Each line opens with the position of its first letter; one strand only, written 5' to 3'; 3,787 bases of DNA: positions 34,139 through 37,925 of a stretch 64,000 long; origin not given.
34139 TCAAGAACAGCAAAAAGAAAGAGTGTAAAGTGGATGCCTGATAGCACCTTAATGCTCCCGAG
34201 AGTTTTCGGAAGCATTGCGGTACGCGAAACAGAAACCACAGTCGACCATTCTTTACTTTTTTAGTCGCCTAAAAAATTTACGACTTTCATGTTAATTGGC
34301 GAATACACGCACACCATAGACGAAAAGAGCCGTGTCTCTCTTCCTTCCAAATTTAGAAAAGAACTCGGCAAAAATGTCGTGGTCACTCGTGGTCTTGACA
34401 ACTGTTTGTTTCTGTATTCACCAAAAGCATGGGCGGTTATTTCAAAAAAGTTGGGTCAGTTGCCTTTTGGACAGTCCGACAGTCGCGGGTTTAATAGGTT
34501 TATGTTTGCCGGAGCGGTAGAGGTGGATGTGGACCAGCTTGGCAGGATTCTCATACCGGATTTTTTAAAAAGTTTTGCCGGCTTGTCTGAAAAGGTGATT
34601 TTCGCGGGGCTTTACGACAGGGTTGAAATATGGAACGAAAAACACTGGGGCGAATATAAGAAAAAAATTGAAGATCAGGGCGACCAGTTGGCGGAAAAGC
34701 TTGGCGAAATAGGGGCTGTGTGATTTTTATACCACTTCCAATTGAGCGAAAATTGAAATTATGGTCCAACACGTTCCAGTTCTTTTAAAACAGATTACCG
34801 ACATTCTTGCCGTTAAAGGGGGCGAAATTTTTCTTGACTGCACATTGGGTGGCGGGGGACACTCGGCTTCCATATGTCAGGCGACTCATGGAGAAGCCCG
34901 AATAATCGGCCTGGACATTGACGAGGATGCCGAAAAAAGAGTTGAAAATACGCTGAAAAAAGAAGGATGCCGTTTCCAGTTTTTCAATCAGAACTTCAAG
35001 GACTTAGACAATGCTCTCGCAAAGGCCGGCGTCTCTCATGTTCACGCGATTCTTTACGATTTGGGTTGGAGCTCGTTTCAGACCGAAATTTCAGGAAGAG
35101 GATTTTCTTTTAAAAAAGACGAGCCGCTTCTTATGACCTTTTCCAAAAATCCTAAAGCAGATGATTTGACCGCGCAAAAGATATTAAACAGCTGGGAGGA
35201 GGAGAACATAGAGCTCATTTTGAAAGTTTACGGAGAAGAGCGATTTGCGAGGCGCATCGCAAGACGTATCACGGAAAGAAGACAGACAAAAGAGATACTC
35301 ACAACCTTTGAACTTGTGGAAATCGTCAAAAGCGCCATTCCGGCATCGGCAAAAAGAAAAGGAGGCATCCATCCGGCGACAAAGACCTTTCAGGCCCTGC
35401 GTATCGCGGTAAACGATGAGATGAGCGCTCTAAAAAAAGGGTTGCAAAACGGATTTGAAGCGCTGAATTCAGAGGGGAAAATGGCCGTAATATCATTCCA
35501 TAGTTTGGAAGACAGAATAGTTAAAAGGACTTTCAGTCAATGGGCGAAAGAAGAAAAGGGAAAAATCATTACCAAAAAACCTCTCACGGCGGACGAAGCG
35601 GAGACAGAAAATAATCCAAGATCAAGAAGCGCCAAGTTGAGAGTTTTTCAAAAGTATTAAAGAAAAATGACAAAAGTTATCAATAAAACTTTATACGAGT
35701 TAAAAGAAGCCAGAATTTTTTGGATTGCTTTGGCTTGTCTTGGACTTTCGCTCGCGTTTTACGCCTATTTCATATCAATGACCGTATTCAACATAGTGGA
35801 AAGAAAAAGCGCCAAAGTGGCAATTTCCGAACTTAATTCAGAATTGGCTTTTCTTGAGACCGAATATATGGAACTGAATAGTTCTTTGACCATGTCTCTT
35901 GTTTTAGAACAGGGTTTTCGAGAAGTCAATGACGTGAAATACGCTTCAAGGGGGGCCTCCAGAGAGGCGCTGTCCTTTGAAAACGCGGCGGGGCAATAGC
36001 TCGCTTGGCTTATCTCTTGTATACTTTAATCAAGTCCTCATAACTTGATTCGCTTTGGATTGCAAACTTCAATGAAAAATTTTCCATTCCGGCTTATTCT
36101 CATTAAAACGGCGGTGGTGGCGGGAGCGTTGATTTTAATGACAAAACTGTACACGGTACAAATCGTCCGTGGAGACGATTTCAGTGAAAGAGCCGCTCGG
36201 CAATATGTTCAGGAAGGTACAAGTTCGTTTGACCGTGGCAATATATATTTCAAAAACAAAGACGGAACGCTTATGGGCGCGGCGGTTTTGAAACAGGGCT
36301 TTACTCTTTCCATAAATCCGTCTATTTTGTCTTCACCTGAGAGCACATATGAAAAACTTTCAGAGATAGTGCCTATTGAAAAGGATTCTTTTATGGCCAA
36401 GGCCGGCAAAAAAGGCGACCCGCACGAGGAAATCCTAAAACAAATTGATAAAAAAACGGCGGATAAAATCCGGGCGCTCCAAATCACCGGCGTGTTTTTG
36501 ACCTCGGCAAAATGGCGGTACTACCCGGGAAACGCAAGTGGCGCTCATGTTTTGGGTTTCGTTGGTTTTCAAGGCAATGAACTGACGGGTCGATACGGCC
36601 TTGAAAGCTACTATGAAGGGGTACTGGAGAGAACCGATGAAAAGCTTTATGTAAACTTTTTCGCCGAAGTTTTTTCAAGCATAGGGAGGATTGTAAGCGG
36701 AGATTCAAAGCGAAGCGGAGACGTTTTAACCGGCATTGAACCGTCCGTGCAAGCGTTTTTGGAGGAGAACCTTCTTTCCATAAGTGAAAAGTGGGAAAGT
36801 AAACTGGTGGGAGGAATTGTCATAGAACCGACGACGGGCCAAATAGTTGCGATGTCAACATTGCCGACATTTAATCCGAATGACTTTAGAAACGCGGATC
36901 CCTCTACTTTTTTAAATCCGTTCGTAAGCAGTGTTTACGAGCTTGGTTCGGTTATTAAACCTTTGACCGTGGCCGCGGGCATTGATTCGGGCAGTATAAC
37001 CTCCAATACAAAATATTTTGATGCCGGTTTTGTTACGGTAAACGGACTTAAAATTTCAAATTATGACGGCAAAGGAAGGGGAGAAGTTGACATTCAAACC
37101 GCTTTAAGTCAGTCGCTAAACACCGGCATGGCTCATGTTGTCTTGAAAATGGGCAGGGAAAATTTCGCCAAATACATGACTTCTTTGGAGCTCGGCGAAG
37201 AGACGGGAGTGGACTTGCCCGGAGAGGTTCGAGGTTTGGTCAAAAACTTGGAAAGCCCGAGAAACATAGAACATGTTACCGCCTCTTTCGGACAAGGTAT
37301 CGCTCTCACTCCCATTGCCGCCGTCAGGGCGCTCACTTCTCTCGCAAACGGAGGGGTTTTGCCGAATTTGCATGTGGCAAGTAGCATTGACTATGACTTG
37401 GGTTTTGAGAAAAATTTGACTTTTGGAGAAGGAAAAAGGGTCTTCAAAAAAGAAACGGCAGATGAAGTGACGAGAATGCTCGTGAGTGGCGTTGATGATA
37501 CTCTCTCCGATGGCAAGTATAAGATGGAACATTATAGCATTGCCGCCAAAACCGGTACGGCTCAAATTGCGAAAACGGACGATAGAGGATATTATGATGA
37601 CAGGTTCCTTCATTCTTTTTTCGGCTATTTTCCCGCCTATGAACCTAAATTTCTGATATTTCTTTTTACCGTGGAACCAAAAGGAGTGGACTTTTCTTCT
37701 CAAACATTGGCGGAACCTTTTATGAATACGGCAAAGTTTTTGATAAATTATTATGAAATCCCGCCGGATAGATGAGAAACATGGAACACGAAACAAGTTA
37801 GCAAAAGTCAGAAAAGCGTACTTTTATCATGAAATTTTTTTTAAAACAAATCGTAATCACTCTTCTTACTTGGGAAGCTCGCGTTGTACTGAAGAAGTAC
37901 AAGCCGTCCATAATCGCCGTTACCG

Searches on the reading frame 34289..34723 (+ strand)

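Call 63: search_protein_families(library=pfam, proteins=[window:34289-34723:+], max_evalue=0.0001)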
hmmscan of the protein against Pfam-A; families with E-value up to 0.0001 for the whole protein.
window:34289-34723:+ (144 aa): 1 family
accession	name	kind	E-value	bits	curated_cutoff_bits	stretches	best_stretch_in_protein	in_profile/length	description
PF02381.23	MraZ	-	5.1e-34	116.5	23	2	1-70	1-71/72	MraZ protein, putative antitoxin-like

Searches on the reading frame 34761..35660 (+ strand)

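Call 63: search_protein_families(library=pfam, proteins=[window:34761-35660:+], max_evalue=0.0001)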
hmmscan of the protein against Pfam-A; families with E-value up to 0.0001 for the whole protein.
window:34761-35660:+ (299 aa): 3 families
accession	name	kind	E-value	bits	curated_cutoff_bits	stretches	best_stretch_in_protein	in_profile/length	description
PF01795.25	Methyltransf_5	-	3.8e-100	335.8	27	1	2-298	2-308/309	MraW methylase family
PF13649.12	Methyltransf_25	-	1.5e-05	26.1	27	1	25-87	2-63/97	Methyltransferase domain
PF01209.24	Ubie_methyltran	-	4.1e-05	23.5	20.1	0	10-82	37-110/233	ubiE/COQ5 methyltransferase family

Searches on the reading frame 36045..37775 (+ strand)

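Call 63: search_protein_families(library=pfam, proteins=[window:36045-37775:+], max_evalue=0.0001)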
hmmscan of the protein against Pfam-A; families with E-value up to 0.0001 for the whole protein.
window:36045-37775:+ (576 aa): 2 families
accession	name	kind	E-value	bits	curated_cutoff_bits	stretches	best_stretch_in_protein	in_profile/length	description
PF00905.27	Transpeptidase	-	5.7e-64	216.6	22.1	1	258-561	4-295/299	Penicillin binding protein transpeptidase domain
PF03717.20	PBP_dimer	-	1.1e-07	32.8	24.4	1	64-198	6-162/180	Penicillin-binding Protein dimerisation domain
